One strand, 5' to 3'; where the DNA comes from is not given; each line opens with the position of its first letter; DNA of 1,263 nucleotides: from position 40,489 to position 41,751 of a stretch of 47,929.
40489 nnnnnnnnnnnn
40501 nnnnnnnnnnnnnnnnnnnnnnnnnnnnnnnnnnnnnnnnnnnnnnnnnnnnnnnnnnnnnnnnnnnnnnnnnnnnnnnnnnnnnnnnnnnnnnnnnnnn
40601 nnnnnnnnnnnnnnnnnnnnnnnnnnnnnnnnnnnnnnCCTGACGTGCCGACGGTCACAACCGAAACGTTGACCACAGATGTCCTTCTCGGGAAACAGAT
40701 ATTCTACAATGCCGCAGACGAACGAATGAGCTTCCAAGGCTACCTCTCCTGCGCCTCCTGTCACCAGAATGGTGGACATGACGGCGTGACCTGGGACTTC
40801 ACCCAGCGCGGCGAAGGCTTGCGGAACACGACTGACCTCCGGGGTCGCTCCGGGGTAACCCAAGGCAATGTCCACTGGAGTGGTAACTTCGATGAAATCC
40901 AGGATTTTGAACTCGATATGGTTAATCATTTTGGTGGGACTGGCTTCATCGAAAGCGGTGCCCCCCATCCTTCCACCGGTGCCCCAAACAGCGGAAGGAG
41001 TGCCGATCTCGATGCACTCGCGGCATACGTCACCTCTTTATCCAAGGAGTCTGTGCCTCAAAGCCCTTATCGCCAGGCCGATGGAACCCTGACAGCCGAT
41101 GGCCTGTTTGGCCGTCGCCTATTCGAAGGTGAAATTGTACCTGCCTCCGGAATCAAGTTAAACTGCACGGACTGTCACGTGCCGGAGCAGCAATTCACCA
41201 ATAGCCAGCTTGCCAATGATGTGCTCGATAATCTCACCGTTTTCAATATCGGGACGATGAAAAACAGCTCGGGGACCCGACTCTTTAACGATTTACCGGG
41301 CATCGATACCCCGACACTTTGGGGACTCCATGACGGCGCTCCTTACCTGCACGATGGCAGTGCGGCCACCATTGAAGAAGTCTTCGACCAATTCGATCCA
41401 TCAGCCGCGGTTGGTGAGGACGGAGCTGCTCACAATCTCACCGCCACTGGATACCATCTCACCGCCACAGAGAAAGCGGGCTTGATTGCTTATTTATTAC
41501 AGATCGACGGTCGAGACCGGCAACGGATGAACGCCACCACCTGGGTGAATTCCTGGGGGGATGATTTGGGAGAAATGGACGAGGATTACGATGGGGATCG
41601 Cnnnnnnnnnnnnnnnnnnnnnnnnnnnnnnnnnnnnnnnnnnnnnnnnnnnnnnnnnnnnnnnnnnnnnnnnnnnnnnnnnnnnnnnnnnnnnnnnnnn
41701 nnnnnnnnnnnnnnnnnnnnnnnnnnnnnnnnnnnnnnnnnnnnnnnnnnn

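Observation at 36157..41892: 1911-aa secreted mosaic protein embedded among sulfatases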

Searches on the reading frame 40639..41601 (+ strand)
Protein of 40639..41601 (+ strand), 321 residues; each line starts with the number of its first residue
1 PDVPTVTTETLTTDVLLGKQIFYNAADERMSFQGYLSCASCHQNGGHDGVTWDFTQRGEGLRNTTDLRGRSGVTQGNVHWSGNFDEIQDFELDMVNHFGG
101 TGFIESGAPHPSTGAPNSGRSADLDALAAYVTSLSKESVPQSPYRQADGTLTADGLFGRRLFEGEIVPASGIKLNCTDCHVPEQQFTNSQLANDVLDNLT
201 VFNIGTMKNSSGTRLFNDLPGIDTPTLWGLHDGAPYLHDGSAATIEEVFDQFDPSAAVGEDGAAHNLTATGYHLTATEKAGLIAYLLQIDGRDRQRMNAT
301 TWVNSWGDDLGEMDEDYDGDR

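Call 66: search_solved_structures(query=A7, max_evalue=0.001, show_alignments=5)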
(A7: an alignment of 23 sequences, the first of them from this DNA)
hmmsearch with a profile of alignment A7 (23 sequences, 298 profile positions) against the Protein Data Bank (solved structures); distinct sequences matched with E-value up to 0.001: 30.
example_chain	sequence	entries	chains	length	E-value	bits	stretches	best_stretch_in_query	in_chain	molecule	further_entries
5c2v_C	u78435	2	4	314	2.7e-28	102.4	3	126-192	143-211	HYDRAZINE SYNTHASE GAMMA SUBUNIT | Hypothetical (Di heme) protein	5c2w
3o5c_A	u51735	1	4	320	6.6e-17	65.1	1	115-276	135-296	Cytochrome c551 peroxidase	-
6e1c_A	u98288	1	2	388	1.7e-15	60.4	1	145-276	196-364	Di-heme enzyme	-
1iqc_A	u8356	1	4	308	2.8e-15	59.7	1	152-275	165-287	di-heme peroxidase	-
9qdt_A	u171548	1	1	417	8.4e-13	51.6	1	128-238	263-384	Probable cytochrome c peroxidase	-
2c1u_A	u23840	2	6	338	3.4e-10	43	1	150-274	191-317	DI-HAEM CYTOCHROME C PEROXIDASE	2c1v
4aal_A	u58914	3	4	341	1.3e-09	41.1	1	153-279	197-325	CYTOCHROME C551 PEROXIDASE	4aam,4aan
4aao_A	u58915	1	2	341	1.3e-09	41.1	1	153-279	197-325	CYTOCHROME C551 PEROXIDASE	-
1zzh_A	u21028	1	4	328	5.2e-09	39.1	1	150-277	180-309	cytochrome c peroxidase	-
1nml_A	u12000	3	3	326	2.3e-08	37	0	147-274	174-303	di-haem cytochrome c peroxidase | Cytochrome c peroxidase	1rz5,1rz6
1eb7_A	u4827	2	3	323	2.4e-08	37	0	120-275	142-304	CYTOCHROME C551 PEROXIDASE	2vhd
3hq7_A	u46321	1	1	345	5.2e-08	35.8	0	151-276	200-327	Cytochrome c551 peroxidase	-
3hq6_A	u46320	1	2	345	9.9e-08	34.9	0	151-276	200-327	Cytochrome c551 peroxidase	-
3hq8_A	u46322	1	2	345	1.1e-07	34.7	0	151-276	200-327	Cytochrome c551 peroxidase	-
3hq9_A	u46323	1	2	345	1.2e-07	34.6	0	151-276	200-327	Cytochrome c551 peroxidase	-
3l4m_A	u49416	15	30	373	5.7e-07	32.4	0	118-238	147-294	Methylamine utilization protein mauG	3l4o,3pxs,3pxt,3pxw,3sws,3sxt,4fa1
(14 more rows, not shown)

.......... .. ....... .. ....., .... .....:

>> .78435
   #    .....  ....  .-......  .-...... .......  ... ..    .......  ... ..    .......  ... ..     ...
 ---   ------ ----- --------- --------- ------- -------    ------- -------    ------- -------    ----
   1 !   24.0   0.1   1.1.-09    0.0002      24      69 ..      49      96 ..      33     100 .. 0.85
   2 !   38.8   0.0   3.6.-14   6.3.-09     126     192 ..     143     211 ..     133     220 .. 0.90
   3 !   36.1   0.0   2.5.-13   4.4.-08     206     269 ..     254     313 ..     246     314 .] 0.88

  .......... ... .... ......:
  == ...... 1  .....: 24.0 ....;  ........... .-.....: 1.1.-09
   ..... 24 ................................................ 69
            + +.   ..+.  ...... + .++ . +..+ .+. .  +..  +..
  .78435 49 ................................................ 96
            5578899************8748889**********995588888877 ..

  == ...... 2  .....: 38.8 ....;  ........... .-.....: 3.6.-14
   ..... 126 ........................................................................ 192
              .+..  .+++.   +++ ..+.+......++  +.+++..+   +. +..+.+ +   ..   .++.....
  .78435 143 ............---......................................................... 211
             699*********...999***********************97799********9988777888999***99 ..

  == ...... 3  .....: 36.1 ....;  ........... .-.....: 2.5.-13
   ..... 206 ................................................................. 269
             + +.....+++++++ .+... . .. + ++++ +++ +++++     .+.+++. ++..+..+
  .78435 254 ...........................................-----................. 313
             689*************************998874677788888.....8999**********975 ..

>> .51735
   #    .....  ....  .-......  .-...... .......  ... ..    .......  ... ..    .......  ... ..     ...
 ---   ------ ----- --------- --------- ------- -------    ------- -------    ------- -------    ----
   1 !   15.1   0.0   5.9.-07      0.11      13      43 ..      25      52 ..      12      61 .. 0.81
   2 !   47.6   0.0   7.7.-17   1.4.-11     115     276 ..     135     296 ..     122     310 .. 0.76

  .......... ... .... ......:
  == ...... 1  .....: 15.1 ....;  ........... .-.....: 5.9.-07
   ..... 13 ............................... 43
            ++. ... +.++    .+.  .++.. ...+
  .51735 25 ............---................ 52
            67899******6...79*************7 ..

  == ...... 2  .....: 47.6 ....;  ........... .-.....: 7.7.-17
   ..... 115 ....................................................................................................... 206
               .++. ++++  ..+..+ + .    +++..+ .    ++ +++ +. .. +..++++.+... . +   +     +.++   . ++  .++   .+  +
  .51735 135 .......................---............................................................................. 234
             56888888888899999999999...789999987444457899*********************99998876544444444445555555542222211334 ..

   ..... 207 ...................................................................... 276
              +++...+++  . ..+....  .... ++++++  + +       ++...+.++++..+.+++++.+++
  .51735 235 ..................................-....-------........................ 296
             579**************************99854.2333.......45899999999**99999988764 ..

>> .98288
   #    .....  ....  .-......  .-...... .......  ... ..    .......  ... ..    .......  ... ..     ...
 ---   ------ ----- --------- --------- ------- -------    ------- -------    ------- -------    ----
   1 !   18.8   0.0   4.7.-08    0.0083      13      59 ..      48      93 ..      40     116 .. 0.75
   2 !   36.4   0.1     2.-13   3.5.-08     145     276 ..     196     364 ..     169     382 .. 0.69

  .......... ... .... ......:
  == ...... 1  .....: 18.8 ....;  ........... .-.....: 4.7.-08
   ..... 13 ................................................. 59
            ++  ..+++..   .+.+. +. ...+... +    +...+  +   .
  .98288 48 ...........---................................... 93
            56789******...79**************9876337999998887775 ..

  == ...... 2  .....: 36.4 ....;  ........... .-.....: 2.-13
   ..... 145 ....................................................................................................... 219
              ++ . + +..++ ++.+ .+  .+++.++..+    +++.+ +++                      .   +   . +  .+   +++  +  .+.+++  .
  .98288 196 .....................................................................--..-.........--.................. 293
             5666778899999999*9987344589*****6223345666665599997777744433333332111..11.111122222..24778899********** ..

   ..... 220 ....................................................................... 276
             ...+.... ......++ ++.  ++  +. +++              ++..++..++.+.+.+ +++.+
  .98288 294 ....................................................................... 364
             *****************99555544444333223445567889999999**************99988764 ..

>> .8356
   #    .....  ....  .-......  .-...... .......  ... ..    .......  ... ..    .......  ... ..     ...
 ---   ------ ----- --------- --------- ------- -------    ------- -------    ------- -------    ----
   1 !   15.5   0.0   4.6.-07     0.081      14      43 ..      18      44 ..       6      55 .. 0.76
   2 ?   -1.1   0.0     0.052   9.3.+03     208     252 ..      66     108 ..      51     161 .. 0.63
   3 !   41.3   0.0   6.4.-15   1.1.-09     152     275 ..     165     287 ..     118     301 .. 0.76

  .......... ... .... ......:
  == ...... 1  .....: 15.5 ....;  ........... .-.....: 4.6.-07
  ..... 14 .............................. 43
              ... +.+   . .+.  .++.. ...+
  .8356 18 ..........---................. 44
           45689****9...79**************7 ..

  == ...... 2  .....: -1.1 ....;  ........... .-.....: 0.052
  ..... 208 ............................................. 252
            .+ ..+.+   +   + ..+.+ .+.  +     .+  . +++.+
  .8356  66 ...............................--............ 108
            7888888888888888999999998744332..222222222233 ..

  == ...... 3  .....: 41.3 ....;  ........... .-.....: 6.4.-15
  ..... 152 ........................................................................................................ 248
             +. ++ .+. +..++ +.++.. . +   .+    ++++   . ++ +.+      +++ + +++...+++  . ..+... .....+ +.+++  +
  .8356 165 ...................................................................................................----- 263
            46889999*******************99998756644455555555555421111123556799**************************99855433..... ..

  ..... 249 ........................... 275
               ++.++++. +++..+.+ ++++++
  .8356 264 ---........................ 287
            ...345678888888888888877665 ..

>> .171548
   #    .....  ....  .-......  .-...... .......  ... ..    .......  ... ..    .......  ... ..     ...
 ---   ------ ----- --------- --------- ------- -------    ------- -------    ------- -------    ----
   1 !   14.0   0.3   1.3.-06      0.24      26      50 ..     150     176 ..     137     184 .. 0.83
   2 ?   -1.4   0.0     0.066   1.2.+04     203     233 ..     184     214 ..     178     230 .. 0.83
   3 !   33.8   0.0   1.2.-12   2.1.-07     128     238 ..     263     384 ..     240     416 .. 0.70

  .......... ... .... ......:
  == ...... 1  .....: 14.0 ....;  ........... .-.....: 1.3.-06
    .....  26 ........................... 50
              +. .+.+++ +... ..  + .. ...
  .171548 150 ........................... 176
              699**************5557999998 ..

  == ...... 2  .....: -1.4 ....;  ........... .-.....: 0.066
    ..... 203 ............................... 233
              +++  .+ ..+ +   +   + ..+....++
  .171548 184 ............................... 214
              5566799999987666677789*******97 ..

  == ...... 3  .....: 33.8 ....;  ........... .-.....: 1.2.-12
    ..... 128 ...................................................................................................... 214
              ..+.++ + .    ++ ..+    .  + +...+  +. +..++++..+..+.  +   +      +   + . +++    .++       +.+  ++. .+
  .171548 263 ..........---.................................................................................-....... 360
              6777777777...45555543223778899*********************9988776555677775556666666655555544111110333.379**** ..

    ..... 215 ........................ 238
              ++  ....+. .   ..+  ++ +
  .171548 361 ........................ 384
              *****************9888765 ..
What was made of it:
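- On bCCP/MauG di-heme superfamily (PF03150): Profile against PDB: 3o5c 6.6e-17, 1iqc 2.8e-15, 6e1c 1.7e-15, MauG 5.7e-7 (call 66). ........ (aa 1716-1723) and APYLHDG (aa 1728-1734) align with the same motifs of 3o5c, 1iqc and 6e1c (call 66).
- Closest known: Bacterial di-heme cytochrome c peroxidase / MauG / MbnH superfamily. Same: Profile matches: 3o5c, 1iqc, 6e1c and 3l4m (call 66).
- Checked: A family profile hits hydrazine synthase gamma at 2.7e-28 and bacterial cytochrome c peroxidases at 1e-15 to 1e-17 (call 66).
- Superfamily motifs kept: PTL(W/R) and PY(L/F)HDG align with bCCP and MbnH (call 66). It belongs to the bCCP/MauG superfamily and keeps the PTLx and PYxHDG motifs (call 66). 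The Met ligand of the electron-transfer heme of canonical peroxidases is replaced by Phe1746 (alignment to 1iqc, call 66). The C-terminal His-containing helix is shared with HZS-gamma (call 66).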

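Call 79: find_homologous_proteins(query=A7, max_evalue=1e-20)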
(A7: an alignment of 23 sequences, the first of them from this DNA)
Query A7 (23 sequences) (321 aa, profile of the alignment): 1138 proteins with E <= 1e-20 among 8000 candidates; the best 120 are listed.
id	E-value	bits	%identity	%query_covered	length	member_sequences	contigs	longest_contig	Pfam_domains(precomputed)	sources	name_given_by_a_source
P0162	3.1e-123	429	51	90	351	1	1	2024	PF03150.20,PF21419.3,PF00034.27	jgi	-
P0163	2.1e-122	426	50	95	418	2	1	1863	PF21419.3,PF00034.27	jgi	jgi:hypothetical protein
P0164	1.8e-121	423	56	76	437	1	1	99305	PF03150.20,PF21419.3,PF00034.27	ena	-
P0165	2.5e-121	423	55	77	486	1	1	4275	PF03150.20,PF21419.3,PF00034.27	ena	-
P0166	9.8e-121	421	50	90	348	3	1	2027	PF03150.20,PF21419.3,PF00034.27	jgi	jgi:cytochrome c peroxidase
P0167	2.9e-119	416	54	77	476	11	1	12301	PF03150.20,PF21419.3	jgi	jgi:hypothetical protein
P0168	4.1e-119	415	55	90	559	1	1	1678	PF03150.20,PF21419.3,PF00034.27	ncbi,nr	ncbi:MAG TPA: c-type cytochrome, partial [Candidatus Dormibacteraeota bacterium]|nr:c-type cytochrom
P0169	5.4e-119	415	49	90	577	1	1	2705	PF03150.20,PF21419.3,PF00034.27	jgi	jgi:cytochrome c peroxidase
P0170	2.6e-118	413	55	90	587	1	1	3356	PF03150.20,PF13442.12,PF21419.3,PF00034.27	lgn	-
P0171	2.7e-118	413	51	90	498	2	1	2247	PF03150.20,PF21419.3,PF00034.27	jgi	jgi:cytochrome c peroxidase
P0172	5.0e-118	412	47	90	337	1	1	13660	PF03150.20,PF21419.3,PF00034.27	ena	-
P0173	1.2e-117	411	50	90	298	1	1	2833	PF03150.20,PF21419.3,PF00034.27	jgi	jgi:cytochrome c peroxidase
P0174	2.8e-117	409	54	77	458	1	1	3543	PF03150.20,PF13442.12,PF21419.3,PF00034.27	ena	-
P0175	3.7e-117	409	49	90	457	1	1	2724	PF03150.20,PF21419.3,PF00034.27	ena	-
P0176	3.9e-117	409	47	90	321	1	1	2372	PF03150.20,PF13442.12,PF21419.3,PF00034.27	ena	-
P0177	5.0e-117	409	46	90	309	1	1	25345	PF03150.20,PF13442.12,PF21419.3,PF00034.27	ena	-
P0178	6.5e-117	408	50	89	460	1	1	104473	PF03150.20,PF21419.3,PF00034.27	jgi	jgi:hypothetical protein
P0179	2.8e-116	406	47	90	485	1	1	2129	PF03150.20,PF21419.3,PF00041.28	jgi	-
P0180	3.2e-116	406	53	77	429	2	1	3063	PF03150.20,PF21419.3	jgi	jgi:hypothetical protein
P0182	5.1e-116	405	46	93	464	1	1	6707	PF03150.20,PF21419.3,PF00034.27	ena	-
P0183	1.5e-115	404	48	91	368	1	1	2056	PF03150.20,PF21419.3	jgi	jgi:cytochrome c peroxidase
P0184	3.1e-115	403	54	90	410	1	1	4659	PF03150.20,PF21419.3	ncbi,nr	ncbi:MAG: hypothetical protein HC901_02135 [Bdellovibrionaceae bacterium]|nr:hypothetical protein [P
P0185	3.5e-115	403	48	90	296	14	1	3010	PF03150.20,PF13442.12,PF21419.3,PF00034.27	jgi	jgi:cytochrome c peroxidase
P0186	6.4e-115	402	45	93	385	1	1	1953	PF03150.20,PF21419.3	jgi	jgi:MYXO-CTERM domain-containing protein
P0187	9.2e-115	401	51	90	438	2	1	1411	PF03150.20,PF21419.3,PF00034.27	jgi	jgi:mono/diheme cytochrome c family protein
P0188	1.0e-114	401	50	90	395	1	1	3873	PF03150.20,PF21419.3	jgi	jgi:YVTN family beta-propeller protein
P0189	1.0e-114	401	50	90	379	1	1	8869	PF03150.20,PF21419.3,PF00034.27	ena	-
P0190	1.6e-114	400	46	89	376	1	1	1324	PF03150.20,PF21419.3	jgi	jgi:hypothetical protein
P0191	2.5e-114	400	46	91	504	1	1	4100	PF03150.20,PF21419.3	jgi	jgi:cytochrome c peroxidase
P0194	4.1e-114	399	52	90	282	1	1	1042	PF03150.20,PF00034.27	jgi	jgi:cytochrome c peroxidase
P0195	7.5e-114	398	52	81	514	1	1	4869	PF03150.20,PF03422.22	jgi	jgi:hypothetical protein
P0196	8.4e-114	398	50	89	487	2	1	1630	PF17957.8,PF03150.20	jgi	-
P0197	8.7e-114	398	48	90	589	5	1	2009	PF22494.4,PF03150.20,PF21419.3,PF00034.27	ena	-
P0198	1.6e-113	397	45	91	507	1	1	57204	PF03150.20,PF21419.3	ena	-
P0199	1.7e-113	397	48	90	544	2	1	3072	PF03150.20,PF21419.3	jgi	jgi:cytochrome c2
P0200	2.1e-113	397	48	90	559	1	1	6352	PF03150.20,PF21419.3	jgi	jgi:hypothetical protein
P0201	2.7e-113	396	43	90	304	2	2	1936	PF03150.20,PF21419.3,PF00034.27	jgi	jgi:cytochrome c peroxidase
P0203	2.9e-113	396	47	91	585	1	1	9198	PF03150.20,PF21419.3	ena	-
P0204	2.9e-113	396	45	92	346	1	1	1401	PF03150.20,PF21419.3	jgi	-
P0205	3.1e-113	396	53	77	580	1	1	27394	PF03150.20,PF21419.3,PF00034.27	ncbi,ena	-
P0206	3.2e-113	396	48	90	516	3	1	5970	PF03150.20,PF21419.3,PF00034.27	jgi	-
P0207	3.8e-113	396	45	94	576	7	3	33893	PF01557.24,PF03150.20,PF13442.12,PF21419.3,PF00034.27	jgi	jgi:2-keto-4-pentenoate hydratase/cytochrome c peroxidase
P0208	3.9e-113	396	53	77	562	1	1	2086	PF03150.20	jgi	jgi:hypothetical protein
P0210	5.5e-113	395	53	76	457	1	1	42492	PF03150.20,PF21419.3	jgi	jgi:cytochrome c peroxidase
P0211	6.1e-113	395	51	80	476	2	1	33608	PF03150.20,PF21419.3,PF00034.27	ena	-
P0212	9.1e-113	395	49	77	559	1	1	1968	PF03150.20,PF01436.28,PF21419.3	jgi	jgi:DNA-binding beta-propeller fold protein YncE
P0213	1.3e-112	394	48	90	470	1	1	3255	PF03150.20,PF21419.3,PF00034.27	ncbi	-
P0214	1.3e-112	394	48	90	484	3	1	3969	PF03150.20,PF21419.3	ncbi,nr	ncbi:MAG: hypothetical protein KC492_10355, partial [Myxococcales bacterium]|nr:hypothetical protein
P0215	1.9e-112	394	48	90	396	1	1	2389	PF03150.20,PF21419.3,PF00034.27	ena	-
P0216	2.1e-112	393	46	90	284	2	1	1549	PF03150.20,PF21419.3,PF00034.27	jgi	jgi:cytochrome c peroxidase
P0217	2.4e-112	393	45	90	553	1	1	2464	PF03150.20,PF21419.3,PF00034.27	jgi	jgi:DNA-binding beta-propeller fold protein YncE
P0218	2.5e-112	393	46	86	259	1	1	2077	PF03150.20,PF13442.12,PF21419.3,PF00034.27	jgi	jgi:cytochrome c peroxidase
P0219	3.1e-112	393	47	90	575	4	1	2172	PF03150.20,PF21419.3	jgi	jgi:DNA-binding beta-propeller fold protein YncE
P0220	3.2e-112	393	47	90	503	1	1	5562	PF03150.20,PF21419.3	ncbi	-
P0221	3.5e-112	393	45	90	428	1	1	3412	PF03150.20,PF21419.3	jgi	jgi:cytochrome c peroxidase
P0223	4.7e-112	392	49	90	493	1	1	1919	PF03150.20,PF21419.3,PF00034.27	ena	-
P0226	9.2e-112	391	47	90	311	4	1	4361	PF03150.20,PF21419.3,PF00034.27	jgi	jgi:cytochrome c peroxidase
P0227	2.0e-111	390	47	88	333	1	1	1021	PF03150.20,PF21419.3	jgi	-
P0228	2.1e-111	390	47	90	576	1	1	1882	PF03150.20,PF21419.3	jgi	jgi:MYXO-CTERM domain-containing protein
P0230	3.7e-111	389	46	90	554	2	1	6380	PF03150.20,PF18962.8,PF21419.3,PF00034.27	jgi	-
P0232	4.7e-111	389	49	89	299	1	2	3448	PF03150.20,PF21419.3,PF00034.27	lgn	-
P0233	6.0e-111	389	49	77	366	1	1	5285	PF03150.20,PF21419.3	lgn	-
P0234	7.1e-111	388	48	90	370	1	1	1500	PF03150.20,PF21419.3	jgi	jgi:MYXO-CTERM domain-containing protein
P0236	1.5e-110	387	47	90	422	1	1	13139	PF03150.20,PF21419.3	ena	-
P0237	1.6e-110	387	48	92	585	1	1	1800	PF03150.20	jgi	jgi:hypothetical protein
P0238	1.8e-110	387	47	90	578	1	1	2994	PF03150.20,PF13442.12,PF21419.3,PF00034.27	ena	-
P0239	2.0e-110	387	46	89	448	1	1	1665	PF03150.20,PF21419.3,PF00034.27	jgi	jgi:cytochrome c553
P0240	2.5e-110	387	49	89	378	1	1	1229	PF03150.20,PF21419.3,PF00034.27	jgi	jgi:cytochrome c peroxidase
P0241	3.1e-110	386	46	90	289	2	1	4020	PF03150.20,PF13442.12,PF21419.3,PF00034.27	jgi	jgi:cytochrome c peroxidase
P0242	3.2e-110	386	46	90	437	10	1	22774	PF07691.18,PF03150.20,PF21419.3,PF00034.27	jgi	jgi:mono/diheme cytochrome c family protein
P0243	1.2e-109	384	52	77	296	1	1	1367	PF03150.20,PF21419.3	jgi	jgi:cytochrome c peroxidase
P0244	1.5e-109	384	46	90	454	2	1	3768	PF03150.20,PF21419.3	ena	-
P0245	2.4e-109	383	52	76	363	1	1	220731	PF03150.20,PF21419.3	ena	-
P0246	2.6e-109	383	49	89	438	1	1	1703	PF18657.7,PF03150.20,PF13442.12,PF21419.3,PF00034.27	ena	-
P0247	3.3e-109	383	48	90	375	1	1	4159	PF03150.20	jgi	jgi:hypothetical protein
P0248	3.5e-109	383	48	90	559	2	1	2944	PF03150.20,PF21419.3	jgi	-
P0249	3.7e-109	383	46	89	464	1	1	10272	PF13313.12,PF03150.20,PF21419.3,PF00034.27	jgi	jgi:mono/diheme cytochrome c family protein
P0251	4.0e-109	383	45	88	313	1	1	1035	PF03150.20,PF21419.3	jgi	jgi:cytochrome c peroxidase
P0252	4.2e-109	383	45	90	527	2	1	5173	PF03150.20,PF21419.3,PF00034.27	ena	-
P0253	5.1e-109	382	48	90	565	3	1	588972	PF03150.20,PF13442.12,PF21419.3,PF00034.27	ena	-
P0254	6.0e-109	382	48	77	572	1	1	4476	PF03150.20,PF21419.3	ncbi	ncbi:MAG: MYXO-CTERM sorting domain-containing protein, partial [Deltaproteobacteria bacterium]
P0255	6.0e-109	382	52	90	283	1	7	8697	PF03150.20,PF13442.12,PF21419.3,PF00034.27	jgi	jgi:cytochrome c peroxidase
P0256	6.3e-109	382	49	76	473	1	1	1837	PF03150.20,PF05345.19,PF13442.12,PF00034.27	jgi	jgi:mono/diheme cytochrome c family protein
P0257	7.0e-109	382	47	76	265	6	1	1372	PF03150.20,PF21419.3,PF00034.27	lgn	-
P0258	8.9e-109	382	54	77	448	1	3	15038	PF03150.20,PF21419.3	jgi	jgi:hypothetical protein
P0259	1.0e-108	381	45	90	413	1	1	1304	PF03150.20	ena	-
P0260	1.2e-108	381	47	89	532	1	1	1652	PF06537.17,PF03150.20,PF13442.12,PF21419.3,PF00034.27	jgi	jgi:cytochrome c peroxidase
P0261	1.7e-108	381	48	76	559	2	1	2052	PF07691.18,PF03150.20,PF21419.3,PF00034.27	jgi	jgi:mono/diheme cytochrome c family protein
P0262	2.1e-108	380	45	91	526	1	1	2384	PF03150.20,PF05345.19,PF21419.3,PF00034.27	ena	-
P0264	3.6e-108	380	50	80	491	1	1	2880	PF03150.20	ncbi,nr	ncbi:MAG: hypothetical protein KDI60_17765, partial [Xanthomonadales bacterium]|nr:hypothetical prot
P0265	3.7e-108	380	47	90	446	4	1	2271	PF03150.20,PF21419.3,PF00034.27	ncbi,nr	ncbi:MAG TPA: c-type cytochrome, partial [Polyangiaceae bacterium LLY-WYZ-15_(1-7)]|nr:c-type cytoch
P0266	4.1e-108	379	46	91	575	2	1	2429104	PF03150.20,PF21419.3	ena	-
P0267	5.9e-108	379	49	77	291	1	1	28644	PF03150.20,PF13442.12,PF21419.3,PF00034.27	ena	-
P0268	7.8e-108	378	55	77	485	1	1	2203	PF03150.20,PF21419.3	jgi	jgi:hypothetical protein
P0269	7.8e-108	378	45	88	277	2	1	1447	PF03150.20,PF21419.3,PF00034.27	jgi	jgi:cytochrome c peroxidase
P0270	8.6e-108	378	43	90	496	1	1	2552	PF03150.20,PF21419.3,PF00034.27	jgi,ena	-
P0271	1.1e-107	378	45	89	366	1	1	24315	PF03150.20,PF21419.3,PF00034.27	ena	-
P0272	1.2e-107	378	45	90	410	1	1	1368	PF03150.20,PF21419.3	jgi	jgi:hypothetical protein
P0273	1.5e-107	377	46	89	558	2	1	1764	PF17963.8,PF03150.20,PF14200.13,PF05345.19,PF00652.29,PF21419.3,PF00034.27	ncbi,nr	ncbi:MAG: RICIN domain-containing protein, partial [Caldilineaceae bacterium]|nr:RICIN domain-contai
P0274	1.6e-107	377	46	90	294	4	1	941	PF03150.20,PF21419.3,PF00034.27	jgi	jgi:cytochrome c peroxidase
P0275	1.9e-107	377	45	90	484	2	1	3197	PF17963.8,PF03150.20,PF05345.19,PF21419.3,PF00034.27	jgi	jgi:cytochrome c peroxidase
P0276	2.1e-107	377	46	93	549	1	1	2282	PF03150.20,PF25833.1,PF21419.3,PF00041.28,PF00034.27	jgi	jgi:cytochrome c peroxidase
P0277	2.9e-107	377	50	92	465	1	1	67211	PF17963.8,PF17892.8,PF03150.20,PF17803.8,PF21419.3,PF00034.27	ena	-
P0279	3.7e-107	376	47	90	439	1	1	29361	PF03150.20,PF21419.3,PF00034.27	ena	-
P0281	5.0e-107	376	43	89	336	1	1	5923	PF03150.20,PF21419.3,PF00034.27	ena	-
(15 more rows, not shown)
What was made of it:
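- Sources often annotate relatives as cytochrome c peroxidase (call 79).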
